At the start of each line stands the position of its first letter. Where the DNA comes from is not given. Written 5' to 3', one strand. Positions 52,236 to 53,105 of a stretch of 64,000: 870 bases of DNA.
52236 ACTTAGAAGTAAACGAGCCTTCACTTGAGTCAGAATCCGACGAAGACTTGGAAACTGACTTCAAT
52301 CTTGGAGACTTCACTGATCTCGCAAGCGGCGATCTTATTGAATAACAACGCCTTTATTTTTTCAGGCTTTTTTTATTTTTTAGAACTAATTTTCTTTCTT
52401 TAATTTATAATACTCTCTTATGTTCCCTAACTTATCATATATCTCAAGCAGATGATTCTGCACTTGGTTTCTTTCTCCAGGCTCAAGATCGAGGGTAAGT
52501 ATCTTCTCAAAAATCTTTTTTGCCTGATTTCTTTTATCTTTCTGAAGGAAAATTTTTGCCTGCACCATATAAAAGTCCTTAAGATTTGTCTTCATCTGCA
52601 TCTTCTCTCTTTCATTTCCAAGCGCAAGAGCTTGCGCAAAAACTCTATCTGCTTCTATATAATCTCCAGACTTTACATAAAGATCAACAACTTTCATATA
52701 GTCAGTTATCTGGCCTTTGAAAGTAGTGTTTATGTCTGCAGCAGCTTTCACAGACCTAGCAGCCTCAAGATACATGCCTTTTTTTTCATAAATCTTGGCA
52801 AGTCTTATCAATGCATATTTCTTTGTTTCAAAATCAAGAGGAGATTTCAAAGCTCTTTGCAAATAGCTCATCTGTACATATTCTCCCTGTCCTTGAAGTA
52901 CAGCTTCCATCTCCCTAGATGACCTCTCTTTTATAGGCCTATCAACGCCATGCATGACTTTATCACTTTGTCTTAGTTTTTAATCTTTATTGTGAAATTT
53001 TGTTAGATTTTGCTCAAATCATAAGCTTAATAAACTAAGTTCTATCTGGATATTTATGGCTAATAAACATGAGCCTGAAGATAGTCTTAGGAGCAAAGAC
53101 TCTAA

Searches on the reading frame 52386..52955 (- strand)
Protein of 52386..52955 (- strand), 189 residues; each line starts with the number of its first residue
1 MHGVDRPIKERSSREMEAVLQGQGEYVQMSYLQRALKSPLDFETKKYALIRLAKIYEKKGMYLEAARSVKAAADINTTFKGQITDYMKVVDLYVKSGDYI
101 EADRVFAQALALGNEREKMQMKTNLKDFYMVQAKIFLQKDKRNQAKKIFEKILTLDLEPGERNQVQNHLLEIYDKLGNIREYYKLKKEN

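Call 69: search_protein_families(library=pfam, proteins=[window:52386-52955:-], max_evalue=0.01)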
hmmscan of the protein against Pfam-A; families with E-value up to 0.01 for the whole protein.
window:52386-52955:- (189 aa): 9 families
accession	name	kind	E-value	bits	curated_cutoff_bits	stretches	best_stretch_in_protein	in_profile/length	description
PF13181.12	TPR_8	-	4.6e-09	36.2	25.7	0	128-156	3-31/34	Tetratricopeptide repeat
PF13176.12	TPR_7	-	2.7e-08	33.7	27.9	0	92-118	8-34/36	Tetratricopeptide repeat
PF07719.23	TPR_2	-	1.4e-06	28.4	27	0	47-76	2-31/34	Tetratricopeptide repeat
PF09976.15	TPR_21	-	0.0002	21.6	25.5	1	31-123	98-188/193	Tetratricopeptide repeat-like domain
PF13428.12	TPR_14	-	0.00092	20.1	23.5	0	88-116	6-34/44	Tetratricopeptide repeat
PF13424.12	TPR_12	-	0.0013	19.3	30.1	0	48-112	5-74/77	Tetratricopeptide repeat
PF25058.1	ARM_TT21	-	0.0026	18.2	27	0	47-152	9-120/155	Tetratricopeptide repeat protein 21 ARM repeat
PF17874.7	TPR_MalT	-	0.0026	17.5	45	1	42-154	76-189/336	MalT-like TPR region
PF25170.1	TPR_WDR35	-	0.0044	17.3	27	0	86-133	20-63/68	WD repeat-containing protein 35, TPR repeats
